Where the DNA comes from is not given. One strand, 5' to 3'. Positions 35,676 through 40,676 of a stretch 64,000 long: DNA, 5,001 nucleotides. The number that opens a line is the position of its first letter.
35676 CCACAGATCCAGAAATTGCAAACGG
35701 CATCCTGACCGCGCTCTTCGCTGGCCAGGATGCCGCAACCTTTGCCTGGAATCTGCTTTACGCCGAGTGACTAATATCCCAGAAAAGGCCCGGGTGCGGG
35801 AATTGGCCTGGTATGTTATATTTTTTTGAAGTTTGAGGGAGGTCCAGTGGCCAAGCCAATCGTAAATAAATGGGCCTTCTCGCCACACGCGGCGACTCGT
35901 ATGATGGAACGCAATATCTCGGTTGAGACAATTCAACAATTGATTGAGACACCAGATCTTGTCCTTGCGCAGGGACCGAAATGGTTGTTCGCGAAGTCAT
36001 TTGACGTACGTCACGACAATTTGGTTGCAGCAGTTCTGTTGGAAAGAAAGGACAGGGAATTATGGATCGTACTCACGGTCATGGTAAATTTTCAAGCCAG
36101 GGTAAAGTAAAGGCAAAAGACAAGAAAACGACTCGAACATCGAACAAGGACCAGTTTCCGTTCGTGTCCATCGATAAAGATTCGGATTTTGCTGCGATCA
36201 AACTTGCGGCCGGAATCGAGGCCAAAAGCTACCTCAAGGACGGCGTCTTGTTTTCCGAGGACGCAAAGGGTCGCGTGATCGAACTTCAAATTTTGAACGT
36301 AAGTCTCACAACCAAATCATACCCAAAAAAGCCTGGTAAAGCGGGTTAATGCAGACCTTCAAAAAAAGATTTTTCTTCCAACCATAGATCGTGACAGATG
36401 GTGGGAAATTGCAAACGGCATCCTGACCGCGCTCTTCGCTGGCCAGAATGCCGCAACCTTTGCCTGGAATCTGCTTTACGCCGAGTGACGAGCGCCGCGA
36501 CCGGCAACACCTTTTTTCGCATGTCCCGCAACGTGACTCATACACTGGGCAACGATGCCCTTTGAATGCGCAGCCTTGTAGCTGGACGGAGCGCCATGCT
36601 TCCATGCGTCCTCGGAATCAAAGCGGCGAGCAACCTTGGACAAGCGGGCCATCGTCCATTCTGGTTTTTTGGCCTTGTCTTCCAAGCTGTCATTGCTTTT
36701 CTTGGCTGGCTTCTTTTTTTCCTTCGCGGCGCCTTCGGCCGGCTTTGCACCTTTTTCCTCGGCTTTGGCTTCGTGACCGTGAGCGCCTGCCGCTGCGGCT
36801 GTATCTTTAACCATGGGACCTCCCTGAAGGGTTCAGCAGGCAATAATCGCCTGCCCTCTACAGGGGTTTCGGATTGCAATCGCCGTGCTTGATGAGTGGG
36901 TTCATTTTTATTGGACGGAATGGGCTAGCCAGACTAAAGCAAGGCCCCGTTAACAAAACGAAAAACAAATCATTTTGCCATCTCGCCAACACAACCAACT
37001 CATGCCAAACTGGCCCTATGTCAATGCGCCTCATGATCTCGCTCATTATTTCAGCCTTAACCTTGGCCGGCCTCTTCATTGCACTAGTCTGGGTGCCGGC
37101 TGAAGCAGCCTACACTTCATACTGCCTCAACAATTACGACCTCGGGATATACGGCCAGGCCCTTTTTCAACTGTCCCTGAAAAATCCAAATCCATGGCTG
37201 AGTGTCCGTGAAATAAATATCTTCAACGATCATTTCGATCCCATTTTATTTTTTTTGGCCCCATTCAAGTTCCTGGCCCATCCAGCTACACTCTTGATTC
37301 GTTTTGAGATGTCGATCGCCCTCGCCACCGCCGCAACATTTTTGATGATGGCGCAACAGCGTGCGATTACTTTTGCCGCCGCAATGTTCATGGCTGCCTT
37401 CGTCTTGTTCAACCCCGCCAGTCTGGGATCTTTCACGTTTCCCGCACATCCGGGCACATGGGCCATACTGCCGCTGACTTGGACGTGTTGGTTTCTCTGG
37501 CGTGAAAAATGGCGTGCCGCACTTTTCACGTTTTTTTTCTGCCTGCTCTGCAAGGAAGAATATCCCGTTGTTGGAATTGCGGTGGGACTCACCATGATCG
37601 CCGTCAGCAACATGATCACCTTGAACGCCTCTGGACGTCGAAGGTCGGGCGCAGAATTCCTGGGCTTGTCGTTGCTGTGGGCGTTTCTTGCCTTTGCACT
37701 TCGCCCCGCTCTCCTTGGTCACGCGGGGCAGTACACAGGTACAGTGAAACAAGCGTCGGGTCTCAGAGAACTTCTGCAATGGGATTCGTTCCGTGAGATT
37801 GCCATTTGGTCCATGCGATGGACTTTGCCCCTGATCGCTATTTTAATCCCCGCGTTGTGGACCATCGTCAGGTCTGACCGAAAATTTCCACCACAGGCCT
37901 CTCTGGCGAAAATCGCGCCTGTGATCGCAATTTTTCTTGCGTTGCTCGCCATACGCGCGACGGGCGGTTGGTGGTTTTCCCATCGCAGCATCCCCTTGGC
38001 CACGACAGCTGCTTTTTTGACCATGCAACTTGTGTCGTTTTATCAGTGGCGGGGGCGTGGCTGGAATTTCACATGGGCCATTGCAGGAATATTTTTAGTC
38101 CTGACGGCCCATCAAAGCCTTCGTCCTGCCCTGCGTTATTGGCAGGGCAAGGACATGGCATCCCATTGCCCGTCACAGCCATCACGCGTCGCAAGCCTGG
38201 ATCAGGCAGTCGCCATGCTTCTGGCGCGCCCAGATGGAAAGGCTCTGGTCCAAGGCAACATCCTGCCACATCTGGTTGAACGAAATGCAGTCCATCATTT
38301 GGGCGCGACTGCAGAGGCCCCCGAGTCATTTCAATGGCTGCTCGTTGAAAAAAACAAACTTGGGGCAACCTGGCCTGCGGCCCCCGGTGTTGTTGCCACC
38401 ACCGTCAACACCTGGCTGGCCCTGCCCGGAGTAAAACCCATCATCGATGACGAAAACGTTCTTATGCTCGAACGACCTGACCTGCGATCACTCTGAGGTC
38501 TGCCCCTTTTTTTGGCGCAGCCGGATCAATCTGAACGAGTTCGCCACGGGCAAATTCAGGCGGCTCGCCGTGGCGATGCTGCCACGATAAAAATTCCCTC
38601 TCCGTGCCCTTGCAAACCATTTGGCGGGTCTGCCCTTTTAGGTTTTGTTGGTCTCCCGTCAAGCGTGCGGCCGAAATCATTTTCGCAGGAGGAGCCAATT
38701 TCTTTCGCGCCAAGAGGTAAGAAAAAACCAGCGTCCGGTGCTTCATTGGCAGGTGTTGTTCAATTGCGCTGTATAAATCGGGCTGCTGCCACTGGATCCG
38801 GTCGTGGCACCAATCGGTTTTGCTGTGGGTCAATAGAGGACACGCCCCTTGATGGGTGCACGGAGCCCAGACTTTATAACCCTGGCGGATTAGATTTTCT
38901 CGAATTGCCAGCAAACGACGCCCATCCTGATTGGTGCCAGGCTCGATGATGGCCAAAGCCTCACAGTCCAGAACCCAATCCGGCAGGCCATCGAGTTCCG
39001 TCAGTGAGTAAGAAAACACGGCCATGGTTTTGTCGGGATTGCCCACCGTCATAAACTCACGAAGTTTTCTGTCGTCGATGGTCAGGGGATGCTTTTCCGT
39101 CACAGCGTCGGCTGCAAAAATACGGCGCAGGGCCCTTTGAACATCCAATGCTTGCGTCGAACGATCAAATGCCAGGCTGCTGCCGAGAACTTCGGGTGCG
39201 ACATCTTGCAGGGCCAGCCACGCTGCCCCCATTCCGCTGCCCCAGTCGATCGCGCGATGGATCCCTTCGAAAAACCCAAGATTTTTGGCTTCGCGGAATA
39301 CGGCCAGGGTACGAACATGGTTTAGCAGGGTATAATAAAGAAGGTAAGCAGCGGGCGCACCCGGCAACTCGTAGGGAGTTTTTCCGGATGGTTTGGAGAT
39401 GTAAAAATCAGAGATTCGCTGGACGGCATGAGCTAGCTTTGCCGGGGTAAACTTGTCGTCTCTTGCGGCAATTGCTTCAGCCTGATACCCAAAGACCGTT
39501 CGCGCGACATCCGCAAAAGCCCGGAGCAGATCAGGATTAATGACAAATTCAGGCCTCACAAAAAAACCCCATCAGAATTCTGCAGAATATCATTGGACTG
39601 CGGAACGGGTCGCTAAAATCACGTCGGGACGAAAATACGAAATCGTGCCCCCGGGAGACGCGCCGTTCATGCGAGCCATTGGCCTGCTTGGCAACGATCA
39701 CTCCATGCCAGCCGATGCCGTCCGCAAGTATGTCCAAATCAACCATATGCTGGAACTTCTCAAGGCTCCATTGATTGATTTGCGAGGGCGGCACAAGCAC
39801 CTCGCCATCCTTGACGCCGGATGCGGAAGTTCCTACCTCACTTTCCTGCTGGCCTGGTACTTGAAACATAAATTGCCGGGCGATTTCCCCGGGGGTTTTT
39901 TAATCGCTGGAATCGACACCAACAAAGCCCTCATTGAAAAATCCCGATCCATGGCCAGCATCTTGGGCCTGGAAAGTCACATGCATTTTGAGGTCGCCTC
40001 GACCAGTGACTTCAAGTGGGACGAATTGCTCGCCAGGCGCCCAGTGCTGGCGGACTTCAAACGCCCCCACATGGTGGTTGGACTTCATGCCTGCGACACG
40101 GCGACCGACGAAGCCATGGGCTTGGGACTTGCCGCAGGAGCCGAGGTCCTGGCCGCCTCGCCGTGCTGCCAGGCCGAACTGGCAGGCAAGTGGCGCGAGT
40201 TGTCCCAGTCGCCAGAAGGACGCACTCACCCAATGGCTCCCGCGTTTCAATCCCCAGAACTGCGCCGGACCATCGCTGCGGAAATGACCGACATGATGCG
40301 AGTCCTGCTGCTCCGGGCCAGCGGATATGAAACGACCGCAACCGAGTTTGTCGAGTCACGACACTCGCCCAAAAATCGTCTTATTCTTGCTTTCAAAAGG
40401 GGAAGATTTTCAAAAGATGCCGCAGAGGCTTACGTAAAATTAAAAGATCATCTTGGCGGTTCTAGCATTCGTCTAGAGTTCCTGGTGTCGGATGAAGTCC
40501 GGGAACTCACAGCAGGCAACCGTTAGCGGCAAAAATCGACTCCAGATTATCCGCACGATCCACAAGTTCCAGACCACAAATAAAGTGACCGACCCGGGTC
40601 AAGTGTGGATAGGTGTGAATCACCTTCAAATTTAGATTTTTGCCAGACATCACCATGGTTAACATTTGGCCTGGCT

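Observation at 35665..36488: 600-bp TA-like cassette inserted at a gene 3' end and bracketed by a near-perfect duplication of that 3' end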

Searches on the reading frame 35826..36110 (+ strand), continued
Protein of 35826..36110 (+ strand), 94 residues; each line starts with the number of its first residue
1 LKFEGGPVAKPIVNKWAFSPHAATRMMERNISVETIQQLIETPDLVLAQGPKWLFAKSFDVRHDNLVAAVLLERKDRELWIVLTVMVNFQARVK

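Call 93: find_related_loci(query=A2, collection=viral_contigs, flank=5000)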
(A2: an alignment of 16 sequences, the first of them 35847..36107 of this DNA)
Query A2 (87 aa) in viral_contigs; peptide patterns used: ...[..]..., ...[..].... (x = any residue, [..] = any of these).
268 stretches matched a pattern, but none encodes a relative of the query by tblastn (E <= 1e-3).

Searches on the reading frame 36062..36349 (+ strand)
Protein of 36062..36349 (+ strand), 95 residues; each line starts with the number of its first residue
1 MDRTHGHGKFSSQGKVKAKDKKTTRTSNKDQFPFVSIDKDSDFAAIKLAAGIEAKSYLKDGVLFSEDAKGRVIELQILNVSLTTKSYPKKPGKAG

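Call 4: search_protein_families(library=pfam, proteins=[window:36062-36349:+], max_evalue=0.01)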
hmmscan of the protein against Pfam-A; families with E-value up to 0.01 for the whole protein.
window:36062-36349:+ (95 aa): 1 family
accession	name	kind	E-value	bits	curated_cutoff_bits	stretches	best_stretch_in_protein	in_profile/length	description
PF10049.14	DUF2283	-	9.7e-05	22.9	23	1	36-81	3-49/49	Protein of unknown function (DUF2283)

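Call 63: search_solved_structures(query=window:36062-36346:+, max_evalue=1)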
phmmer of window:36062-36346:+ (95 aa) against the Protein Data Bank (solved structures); distinct sequences matched with E-value up to 1: 0.

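Call 71: search_protein_families(library=ncbifam, proteins=[window:36062-36346:+], max_evalue=0.01)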
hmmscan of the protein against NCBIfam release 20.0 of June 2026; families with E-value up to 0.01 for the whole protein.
window:36062-36346:+ (95 aa): 0 families

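Call 72: search_protein_families(library=padloc, proteins=[window:36062-36346:+], max_evalue=0.01)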
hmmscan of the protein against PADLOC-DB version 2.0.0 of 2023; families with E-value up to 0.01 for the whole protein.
window:36062-36346:+ (95 aa): 0 families

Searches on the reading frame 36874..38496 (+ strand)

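Call 4: search_protein_families(library=pfam, proteins=[window:36874-38496:+], max_evalue=0.01)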
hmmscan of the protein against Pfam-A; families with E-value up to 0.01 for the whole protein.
window:36874-38496:+ (540 aa): 1 family
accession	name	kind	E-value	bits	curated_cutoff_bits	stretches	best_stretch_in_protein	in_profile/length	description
PF09852.15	DUF2079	-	9.5e-14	51.8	28.2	1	85-494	7-424/459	Predicted membrane protein (DUF2079)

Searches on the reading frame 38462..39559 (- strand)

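Call 79: search_protein_families(library=pfam, proteins=[window:38462-39559:-], max_evalue=0.0001)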
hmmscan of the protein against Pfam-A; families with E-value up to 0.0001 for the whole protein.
window:38462-39559:- (365 aa): 1 family
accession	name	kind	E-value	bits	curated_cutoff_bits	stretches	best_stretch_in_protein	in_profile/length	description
PF09243.16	Rsm22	-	2.5e-17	63.6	23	1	103-320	38-247/275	Mitochondrial small ribosomal subunit Rsm22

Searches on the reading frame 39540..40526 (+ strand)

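Call 79: search_protein_families(library=pfam, proteins=[window:39540-40526:+], max_evalue=0.0001)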
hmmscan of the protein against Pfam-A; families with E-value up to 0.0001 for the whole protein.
window:39540-40526:+ (328 aa): 2 families
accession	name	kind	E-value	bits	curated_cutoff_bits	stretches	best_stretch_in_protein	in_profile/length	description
PF13679.12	Methyltransf_32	-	6.3e-32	110.9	27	1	62-215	1-141/143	Methyltransferase domain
PF13847.12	Methyltransf_31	-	1.5e-08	34.9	27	1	85-161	2-71/145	Methyltransferase domain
